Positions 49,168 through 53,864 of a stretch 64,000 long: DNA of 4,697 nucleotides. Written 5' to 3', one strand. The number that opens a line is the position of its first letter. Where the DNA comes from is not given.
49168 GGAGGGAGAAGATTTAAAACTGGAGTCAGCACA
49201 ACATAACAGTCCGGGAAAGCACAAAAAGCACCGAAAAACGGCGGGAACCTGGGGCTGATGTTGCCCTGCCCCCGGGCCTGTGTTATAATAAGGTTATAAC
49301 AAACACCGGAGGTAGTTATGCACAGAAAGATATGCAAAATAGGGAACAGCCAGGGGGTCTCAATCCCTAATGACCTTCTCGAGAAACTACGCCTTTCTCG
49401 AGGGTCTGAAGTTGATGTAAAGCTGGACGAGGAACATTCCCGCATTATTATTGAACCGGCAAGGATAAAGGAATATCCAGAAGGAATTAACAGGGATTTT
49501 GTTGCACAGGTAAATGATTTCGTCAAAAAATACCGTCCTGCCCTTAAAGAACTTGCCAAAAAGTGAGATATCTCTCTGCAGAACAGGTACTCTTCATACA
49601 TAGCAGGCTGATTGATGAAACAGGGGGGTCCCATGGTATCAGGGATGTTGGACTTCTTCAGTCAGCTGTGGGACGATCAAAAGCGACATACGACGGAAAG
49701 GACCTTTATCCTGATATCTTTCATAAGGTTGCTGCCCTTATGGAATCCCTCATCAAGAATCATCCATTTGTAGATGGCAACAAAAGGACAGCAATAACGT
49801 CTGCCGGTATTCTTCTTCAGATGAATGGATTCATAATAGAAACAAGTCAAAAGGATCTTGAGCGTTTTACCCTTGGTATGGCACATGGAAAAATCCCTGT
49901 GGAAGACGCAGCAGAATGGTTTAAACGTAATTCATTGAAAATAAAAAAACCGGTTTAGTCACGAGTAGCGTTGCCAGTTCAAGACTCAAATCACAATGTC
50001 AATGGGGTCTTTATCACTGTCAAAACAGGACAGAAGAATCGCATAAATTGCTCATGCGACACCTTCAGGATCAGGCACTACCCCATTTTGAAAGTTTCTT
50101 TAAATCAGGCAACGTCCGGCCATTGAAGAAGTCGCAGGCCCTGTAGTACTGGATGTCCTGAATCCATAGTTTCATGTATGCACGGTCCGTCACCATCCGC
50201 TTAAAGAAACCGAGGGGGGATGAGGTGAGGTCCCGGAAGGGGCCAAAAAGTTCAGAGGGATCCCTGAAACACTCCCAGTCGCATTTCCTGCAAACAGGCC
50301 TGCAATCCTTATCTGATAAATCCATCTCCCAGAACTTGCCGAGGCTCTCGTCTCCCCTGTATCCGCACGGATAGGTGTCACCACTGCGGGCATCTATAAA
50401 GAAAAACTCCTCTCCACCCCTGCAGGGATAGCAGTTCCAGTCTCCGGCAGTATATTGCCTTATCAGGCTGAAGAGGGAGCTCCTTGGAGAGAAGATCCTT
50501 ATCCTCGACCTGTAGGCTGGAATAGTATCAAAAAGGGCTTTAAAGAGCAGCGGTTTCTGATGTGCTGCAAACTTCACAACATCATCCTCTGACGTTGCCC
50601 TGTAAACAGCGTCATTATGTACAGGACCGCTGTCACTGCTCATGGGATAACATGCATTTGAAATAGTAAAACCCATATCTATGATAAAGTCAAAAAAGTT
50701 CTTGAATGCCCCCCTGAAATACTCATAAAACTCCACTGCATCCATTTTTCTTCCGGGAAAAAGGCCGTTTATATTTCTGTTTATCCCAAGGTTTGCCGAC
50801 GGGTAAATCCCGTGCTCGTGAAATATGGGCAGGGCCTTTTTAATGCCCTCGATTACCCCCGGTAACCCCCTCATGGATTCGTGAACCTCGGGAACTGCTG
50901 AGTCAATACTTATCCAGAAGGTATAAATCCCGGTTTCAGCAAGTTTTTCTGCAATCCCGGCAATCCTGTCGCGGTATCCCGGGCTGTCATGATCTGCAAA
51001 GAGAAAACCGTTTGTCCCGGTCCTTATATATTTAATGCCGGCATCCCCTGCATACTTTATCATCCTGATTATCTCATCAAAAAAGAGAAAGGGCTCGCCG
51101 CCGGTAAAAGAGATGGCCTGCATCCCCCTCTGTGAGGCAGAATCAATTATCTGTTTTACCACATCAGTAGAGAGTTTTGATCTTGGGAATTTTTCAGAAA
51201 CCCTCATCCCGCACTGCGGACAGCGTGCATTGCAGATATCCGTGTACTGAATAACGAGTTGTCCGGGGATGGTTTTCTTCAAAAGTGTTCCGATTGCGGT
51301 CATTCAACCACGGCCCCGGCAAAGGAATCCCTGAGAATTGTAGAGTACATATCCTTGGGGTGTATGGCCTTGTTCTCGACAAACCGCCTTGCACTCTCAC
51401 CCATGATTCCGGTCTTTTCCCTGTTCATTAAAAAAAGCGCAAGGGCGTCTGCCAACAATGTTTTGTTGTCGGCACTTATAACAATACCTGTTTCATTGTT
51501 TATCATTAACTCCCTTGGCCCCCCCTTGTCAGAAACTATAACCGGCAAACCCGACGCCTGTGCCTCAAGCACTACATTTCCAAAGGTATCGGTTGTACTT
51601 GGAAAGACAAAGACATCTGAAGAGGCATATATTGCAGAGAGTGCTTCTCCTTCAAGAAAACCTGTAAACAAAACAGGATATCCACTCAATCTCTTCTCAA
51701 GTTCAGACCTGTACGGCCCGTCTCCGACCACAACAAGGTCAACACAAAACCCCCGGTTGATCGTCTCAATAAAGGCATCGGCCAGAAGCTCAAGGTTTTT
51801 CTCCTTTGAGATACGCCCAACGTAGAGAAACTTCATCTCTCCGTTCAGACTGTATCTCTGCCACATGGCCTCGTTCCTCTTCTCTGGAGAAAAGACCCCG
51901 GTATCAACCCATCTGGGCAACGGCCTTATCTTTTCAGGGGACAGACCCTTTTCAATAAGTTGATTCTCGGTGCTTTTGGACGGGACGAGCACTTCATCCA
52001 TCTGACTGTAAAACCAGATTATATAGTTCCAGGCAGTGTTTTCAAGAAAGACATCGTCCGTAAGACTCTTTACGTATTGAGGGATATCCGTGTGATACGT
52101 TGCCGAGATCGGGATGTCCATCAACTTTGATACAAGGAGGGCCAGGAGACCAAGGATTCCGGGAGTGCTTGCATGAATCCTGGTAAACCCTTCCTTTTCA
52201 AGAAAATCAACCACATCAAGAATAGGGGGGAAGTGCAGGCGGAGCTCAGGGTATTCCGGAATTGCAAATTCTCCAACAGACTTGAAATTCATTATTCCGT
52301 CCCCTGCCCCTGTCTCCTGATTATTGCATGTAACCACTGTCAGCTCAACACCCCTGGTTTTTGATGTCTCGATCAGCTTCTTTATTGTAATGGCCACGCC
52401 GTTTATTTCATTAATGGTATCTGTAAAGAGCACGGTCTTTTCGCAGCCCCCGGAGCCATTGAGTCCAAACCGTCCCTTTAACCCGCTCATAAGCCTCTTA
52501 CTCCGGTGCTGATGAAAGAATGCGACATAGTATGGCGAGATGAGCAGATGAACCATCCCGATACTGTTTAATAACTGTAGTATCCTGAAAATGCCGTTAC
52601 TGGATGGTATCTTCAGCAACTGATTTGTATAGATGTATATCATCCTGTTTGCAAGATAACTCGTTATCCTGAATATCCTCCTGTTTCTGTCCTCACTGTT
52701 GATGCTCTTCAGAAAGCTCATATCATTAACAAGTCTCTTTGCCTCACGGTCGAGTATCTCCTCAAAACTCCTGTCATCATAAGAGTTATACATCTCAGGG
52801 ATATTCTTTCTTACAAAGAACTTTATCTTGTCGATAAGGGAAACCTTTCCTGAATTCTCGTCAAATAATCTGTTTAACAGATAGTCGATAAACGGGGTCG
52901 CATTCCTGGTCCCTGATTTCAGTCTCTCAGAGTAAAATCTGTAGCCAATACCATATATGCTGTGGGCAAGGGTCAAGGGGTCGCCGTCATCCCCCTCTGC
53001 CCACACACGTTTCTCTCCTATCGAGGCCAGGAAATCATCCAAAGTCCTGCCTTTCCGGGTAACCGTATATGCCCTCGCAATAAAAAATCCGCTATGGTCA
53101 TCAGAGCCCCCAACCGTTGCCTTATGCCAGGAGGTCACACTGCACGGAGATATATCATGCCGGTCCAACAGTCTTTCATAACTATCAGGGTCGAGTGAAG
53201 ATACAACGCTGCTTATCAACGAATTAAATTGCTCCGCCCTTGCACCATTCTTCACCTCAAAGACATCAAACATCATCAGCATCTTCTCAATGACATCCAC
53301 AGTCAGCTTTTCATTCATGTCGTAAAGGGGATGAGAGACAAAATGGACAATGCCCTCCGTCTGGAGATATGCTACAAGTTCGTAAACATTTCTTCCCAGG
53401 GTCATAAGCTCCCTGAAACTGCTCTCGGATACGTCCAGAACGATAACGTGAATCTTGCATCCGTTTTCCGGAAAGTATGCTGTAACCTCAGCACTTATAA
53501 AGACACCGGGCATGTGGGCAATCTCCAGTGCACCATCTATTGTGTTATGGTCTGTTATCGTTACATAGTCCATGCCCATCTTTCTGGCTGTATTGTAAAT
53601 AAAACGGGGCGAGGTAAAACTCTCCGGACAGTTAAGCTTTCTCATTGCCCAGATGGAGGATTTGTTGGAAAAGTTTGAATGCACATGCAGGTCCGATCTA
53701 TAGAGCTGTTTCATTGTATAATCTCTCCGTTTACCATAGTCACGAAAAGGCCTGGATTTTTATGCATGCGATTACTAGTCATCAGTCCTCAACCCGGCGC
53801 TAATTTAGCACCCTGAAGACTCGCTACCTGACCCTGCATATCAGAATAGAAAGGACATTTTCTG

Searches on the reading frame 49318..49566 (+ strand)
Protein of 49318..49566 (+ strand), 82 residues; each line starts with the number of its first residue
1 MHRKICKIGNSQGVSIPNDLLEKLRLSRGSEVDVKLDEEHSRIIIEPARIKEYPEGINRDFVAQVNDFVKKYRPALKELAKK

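Call 97: search_protein_families(library=pfam, max_evalue=0.001, proteins=[window:49318-49566:+])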
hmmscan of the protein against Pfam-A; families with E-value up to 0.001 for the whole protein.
window:49318-49566:+ (82 aa): 1 family
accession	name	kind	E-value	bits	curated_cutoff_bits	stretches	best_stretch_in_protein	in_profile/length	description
PF04014.23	MazE_antitoxin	-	6.6e-10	39.2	24.7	1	7-49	3-44/48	Antidote-toxin recognition MazE, bacterial antitoxin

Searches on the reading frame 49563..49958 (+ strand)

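Call 97: search_protein_families(library=pfam, max_evalue=0.001, proteins=[window:49563-49958:+])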
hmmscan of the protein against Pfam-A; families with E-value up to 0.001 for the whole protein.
window:49563-49958:+ (131 aa): 1 family
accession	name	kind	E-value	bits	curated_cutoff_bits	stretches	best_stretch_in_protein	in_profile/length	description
PF02661.23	Fic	-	1.1e-19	71.4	24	1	3-83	1-91/93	Fic/DOC family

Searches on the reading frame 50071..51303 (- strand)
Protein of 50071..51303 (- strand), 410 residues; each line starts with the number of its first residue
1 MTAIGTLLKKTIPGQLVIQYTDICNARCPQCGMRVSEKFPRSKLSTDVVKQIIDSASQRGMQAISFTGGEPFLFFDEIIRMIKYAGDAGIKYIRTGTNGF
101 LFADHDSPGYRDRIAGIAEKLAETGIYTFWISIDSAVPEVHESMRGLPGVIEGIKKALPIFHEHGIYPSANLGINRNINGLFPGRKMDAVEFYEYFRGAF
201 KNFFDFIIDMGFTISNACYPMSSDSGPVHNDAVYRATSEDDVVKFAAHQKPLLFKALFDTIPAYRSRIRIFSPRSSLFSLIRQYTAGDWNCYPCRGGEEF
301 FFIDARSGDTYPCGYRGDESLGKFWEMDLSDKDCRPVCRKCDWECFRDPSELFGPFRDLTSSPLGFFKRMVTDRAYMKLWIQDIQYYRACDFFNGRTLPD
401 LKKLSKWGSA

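Call 4: search_protein_families(library=pfam, max_evalue=1, proteins=[window:50071-51303:-])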
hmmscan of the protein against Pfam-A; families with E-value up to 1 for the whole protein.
window:50071-51303:- (410 aa): 2 families
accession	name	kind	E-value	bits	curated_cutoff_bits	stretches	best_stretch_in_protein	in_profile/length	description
PF04055.27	Radical_SAM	-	1.2e-15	58.5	29.5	1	19-168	2-143/166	Radical SAM superfamily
PF13353.11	Fer4_12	-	1.7e-08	35.3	22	1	14-91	5-83/137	4Fe-4S single cluster domain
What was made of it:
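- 50071..51303 (-): Radical SAM protein (410 aa) with a Cys-rich C-terminal region; its start overlaps the PHP-GT4 stop. Pfam Radical_SAM 1.2e-15 (call 4).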

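Call 5: search_protein_families(library=ncbifam, max_evalue=1, proteins=[window:50071-51303:-])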
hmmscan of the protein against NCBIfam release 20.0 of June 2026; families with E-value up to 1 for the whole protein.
window:50071-51303:- (410 aa): 72 families (the best 25 are shown)
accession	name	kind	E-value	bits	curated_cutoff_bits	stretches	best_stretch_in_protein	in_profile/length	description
TIGR04545.1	rSAM_ahbD_hemeb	equivalog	1.8e-18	67.1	500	1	20-175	6-148/339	heme b synthase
NF049973.1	radical_Rv1681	equivalog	3.3e-15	55.8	380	1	8-147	65-193/326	Rv1681 family radical SAM protein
TIGR02668.1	moaA_archaeal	equivalog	3.1e-14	52.7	325.25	1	16-158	12-144/303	GTP 3',8-cyclase MoaA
NF045574.1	sacti_mat_StsB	exception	3.9e-14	52.4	625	1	20-172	102-239/466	StsB family radical SAM/SPASM domain sactipeptide maturase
TIGR02666.1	moaA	equivalog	5.8e-13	48.5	284.05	1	18-158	14-151/336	GTP 3',8-cyclase MoaA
TIGR04055.1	rSAM_NirJ2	equivalog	7.3e-13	48.7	500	1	20-166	6-138/326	putative heme d1 biosynthesis radical SAM protein NirJ2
NF001199.0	PRK00164.2-1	equivalog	1.9e-12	46.9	231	1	16-168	14-152/308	GTP 3',8-cyclase MoaA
TIGR04466.1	rSAM_BlsE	equivalog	7e-12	45.4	400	1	16-167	5-140/327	cytosylglucuronate decarboxylase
TIGR04303.1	GeoRSP_rSAM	equivalog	1.2e-11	44.7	400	1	22-174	13-149/325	GeoRSP system radical SAM/SPASM protein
TIGR04347.1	pseudo_SAM_Halo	equivalog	4e-11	42.8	525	1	16-157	40-171/390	TIGR04347 family pseudo-SAM/SPASM protein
NF045646.2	rSAM_Se_TrsS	equivalog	1.2e-10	40.5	490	1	17-148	89-210/441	radical SAM (seleno)protein TrsS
TIGR04053.2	TIGR04053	equivalog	1.7e-10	40.7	395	1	17-166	11-150/366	TIGR04053 family radical SAM/SPASM domain-containing protein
TIGR04546.1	rSAM_ahbC_deAc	equivalog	2.5e-10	39.7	650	1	17-177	42-188/390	12,18-didecarboxysiroheme deacetylase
NF045702.1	rSAM_GDGT_ether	equivalog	1e-09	37.6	450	1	17-141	89-206/486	tetraether lipid synthase Tes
TIGR04054.1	rSAM_NirJ1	equivalog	5.2e-09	35.2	650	1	17-171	39-183/387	putative heme d1 biosynthesis radical SAM protein NirJ1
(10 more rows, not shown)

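Call 81: search_solved_structures(query=window:50071-51303:-, max_evalue=0.001)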
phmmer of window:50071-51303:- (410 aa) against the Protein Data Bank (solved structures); distinct sequences matched with E-value up to 0.001: 6.
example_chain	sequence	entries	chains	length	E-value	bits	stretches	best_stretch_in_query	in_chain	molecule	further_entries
7vob_C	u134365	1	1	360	9.3e-08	34.7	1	15-172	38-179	Cytosylglucuronate decarboxylase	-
7voc_C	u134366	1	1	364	9.6e-08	34.6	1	15-172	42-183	Cytosylglucuronate decarboxylase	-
2fb2_A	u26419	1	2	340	0.00018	23.8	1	15-110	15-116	Molybdenum cofactor biosynthesis protein A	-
7tol_A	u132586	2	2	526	0.00027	23.3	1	18-136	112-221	glycerol dibiphytanyl glycerol tetraether - macrocyclic archaeol synthase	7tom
1tv7_A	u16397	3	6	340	0.00036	22.8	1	16-110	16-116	Molybdenum cofactor biosynthesis protein A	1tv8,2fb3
5wgg_A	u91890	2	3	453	0.00038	22.8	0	6-105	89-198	Radical SAM domain protein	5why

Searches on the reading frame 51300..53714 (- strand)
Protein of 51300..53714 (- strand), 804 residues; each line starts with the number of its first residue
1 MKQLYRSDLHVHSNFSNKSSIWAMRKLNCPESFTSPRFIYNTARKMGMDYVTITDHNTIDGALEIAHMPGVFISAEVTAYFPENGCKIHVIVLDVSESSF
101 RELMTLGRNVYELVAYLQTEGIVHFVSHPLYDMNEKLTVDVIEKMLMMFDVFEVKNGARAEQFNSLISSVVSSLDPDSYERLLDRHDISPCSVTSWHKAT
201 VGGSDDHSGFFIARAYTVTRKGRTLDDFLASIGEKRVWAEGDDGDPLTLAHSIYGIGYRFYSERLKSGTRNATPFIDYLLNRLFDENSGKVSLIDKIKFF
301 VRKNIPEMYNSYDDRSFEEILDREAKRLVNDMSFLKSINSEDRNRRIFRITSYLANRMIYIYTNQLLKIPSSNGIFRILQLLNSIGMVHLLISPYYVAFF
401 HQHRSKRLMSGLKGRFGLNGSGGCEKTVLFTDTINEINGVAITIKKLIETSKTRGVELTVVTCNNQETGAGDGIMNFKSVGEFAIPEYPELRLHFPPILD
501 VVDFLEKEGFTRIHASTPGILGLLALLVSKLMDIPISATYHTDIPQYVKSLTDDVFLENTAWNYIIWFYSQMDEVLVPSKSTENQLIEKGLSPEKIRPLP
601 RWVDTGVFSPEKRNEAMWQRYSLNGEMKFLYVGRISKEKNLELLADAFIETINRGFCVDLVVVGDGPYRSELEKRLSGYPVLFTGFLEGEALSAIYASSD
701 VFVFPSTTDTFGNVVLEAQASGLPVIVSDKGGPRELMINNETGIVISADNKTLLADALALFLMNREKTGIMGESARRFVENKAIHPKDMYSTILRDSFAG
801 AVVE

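Call 4: search_protein_families(library=pfam, max_evalue=1, proteins=[window:51300-53714:-])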
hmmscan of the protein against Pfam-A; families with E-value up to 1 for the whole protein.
window:51300-53714:- (804 aa): 9 families
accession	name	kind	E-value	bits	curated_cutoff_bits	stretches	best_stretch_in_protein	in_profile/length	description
PF00534.26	Glycos_transf_1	-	5e-33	114.5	26.4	1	624-777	13-171/172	Glycosyl transferases group 1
PF13692.12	Glyco_trans_1_4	-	2e-32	112.9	27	1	628-762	3-140/142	Glycosyl transferases group 1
PF13439.12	Glyco_transf_4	-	1.1e-22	81.3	28.5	1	437-605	1-168/170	Glycosyltransferase Family 4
PF13579.12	Glyco_trans_4_4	-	1.1e-10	42.5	29.7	1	438-602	1-158/158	Glycosyl transferase 4-like domain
PF20706.3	GT4-conflict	-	1.6e-09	37.7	26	1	619-738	190-321/385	Family 4 Glycosyltransferase in conflict systems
PF13263.12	PHP_C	-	9.9e-05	22.2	21.3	1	195-236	13-55/56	PHP-associated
PF13524.12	Glyco_trans_1_2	-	0.0001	22.7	25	1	648-781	5-131/144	Glycosyl transferase-like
PF02811.25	PHP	-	0.0051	17.6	26.4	1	8-65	1-46/164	PHP domain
PF06925.17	MGDG_synth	-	0.1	13.1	25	1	566-598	132-164/169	Monogalactosyldiacylglycerol (MGDG) synthase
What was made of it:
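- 51300..53714 (-): PHP phosphoesterase fused to a GT4 glycosyltransferase (804 aa), 74 nt downstream of P1. Pfam PHP/PHP_C plus Glyco_transf_4/Glycos_transf_1 (call 4).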

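Call 5: search_protein_families(library=ncbifam, max_evalue=1, proteins=[window:51300-53714:-])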
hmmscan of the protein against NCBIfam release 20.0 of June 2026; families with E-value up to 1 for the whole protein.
window:51300-53714:- (804 aa): 54 families (the best 25 are shown)
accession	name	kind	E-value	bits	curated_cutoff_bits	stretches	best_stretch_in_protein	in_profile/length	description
NF053787.1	GlcN_PG_synth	equivalog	2.1e-38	132.1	480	1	512-782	85-342/361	N-acetylglucosaminyl phosphatidylglycerol synthase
TIGR03088.1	stp2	hypoth_equivalog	8.2e-28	97.5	409.05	1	590-782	156-356/374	TIGR03088 family PEP-CTERM/XrtA system glycosyltransferase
TIGR04157.1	glyco_rSAM_CFB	subfamily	1.9e-23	83.2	400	1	568-778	166-388/406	TIGR04157 family glycosyltransferase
TIGR04063.1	stp3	hypoth_equivalog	1.9e-22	79.7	442.05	1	570-782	156-378/397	TIGR04063 family PEP-CTERM/XrtA system glycosyltransferase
NF041876.1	EPS_EpsE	equivalog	2.8e-21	76.2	400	1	503-782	107-379/389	exopolysaccharide biosynthesis GT4 family glycosyltransferase EpsE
TIGR03999.1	thiol_BshA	equivalog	1e-20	74.1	273.7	1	563-781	136-355/375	N-acetyl-alpha-D-glucosaminyl L-malate synthase BshA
TIGR04047.1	MSMEG_0565_glyc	hypoth_equivalog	8e-18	64.7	259.85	1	600-768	165-345/373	MSMEG_0565 family glycosyltransferase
TIGR03449.1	mycothiol_MshA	equivalog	2e-17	63.2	462.5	1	571-781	164-386/406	D-inositol-3-phosphate glycosyltransferase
NF049988.1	MGlcDAGSynMgs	equivalog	3.2e-17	63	400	1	436-747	13-338/398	alpha-monoglucosyldiacylglycerol synthase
NF046085.1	XrtY_assoc_Gly1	equivalog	8e-17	61.1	400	1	581-781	169-366/387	XrtY-associated glycosyltransferase XYAG1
NF047684.1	TeichurnBiosyTuaC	equivalog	1.3e-16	60.5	550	1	590-764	181-354/391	teichuronic acid biosynthesis protein TuaC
TIGR02149.1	glgA_Coryne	subfamily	3.2e-16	59.4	302.4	1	571-780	144-371/391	glycogen synthase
NF038295.1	EPS_HpsP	equivalog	8e-16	58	550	1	606-782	184-370/388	hormogonium polysaccharide biosynthesis glycosyltransferase HpsP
NF007640.0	PRK10307.1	subfamily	3.1e-14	52.7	276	1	559-782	159-390/411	WcaI family glycosyltransferase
NF053513.1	Gtran_IagA_BgsA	equivalog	5.5e-14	51.9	460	1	510-730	44-267/333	LTA glycolipid anchor biosynthesis glycosyltransferase, IagA/BgsA family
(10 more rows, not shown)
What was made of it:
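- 51300..53714 (-): The best NCBIfam hits are lipid glycosyltransferases, all below their cutoffs (call 5).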

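Call 80: search_solved_structures(query=window:51300-53714:-, max_evalue=0.00001)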
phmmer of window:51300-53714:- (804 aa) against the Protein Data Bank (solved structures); distinct sequences matched with E-value up to 0.00001: 50.
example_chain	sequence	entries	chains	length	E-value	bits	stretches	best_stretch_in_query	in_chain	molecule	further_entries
2jjm_A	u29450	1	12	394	3.6e-13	51.9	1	542-787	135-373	GLYCOSYL TRANSFERASE, GROUP 1 FAMILY PROTEIN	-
3mbo_A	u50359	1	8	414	4.1e-13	51.7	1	542-787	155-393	Glycosyltransferase, group 1 family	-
6kih_A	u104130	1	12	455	6.1e-13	51.1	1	625-779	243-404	Tll1590 protein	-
5i45_A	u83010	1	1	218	9e-12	47.3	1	602-764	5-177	Glycosyl transferases group 1 family protein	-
6n1x_A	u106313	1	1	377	9.3e-12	47.2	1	477-756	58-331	Glycosyltransferase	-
6d9t_A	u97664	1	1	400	1.1e-11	47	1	477-756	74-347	Glycosyl transferase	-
9m88_C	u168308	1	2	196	6.8e-11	44.4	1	609-761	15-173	Glycogen synthase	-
2bfw_A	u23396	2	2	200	7.2e-11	44.3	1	609-761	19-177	GLGA GLYCOGEN SYNTHASE | PGS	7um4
3c4q_A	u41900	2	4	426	8.7e-11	44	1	520-777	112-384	Predicted glycosyltransferases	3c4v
3c48_A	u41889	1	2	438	9.3e-11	43.9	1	520-777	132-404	Predicted glycosyltransferases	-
5d00_A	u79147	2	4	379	1.1e-10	43.7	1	480-782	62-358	N-acetyl-alpha-D-glucosaminyl L-malate synthase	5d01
6me2_A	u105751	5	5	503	2.3e-10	42.6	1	609-788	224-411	chimera protein of Melatonin receptor type 1A and GlgA glycogen synthase | Fusion protein of Melatonin receptor type 1A and GlgA glycogen synthase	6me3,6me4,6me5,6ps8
3l01_A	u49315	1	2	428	4.7e-10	41.6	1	609-761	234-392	GlgA glycogen synthase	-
7w41_A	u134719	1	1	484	4.7e-10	41.6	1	609-762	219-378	Gastrin-releasing peptide receptor,GlgA glycogen synthase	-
3fro_A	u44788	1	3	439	4.9e-10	41.6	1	609-761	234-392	GlgA glycogen synthase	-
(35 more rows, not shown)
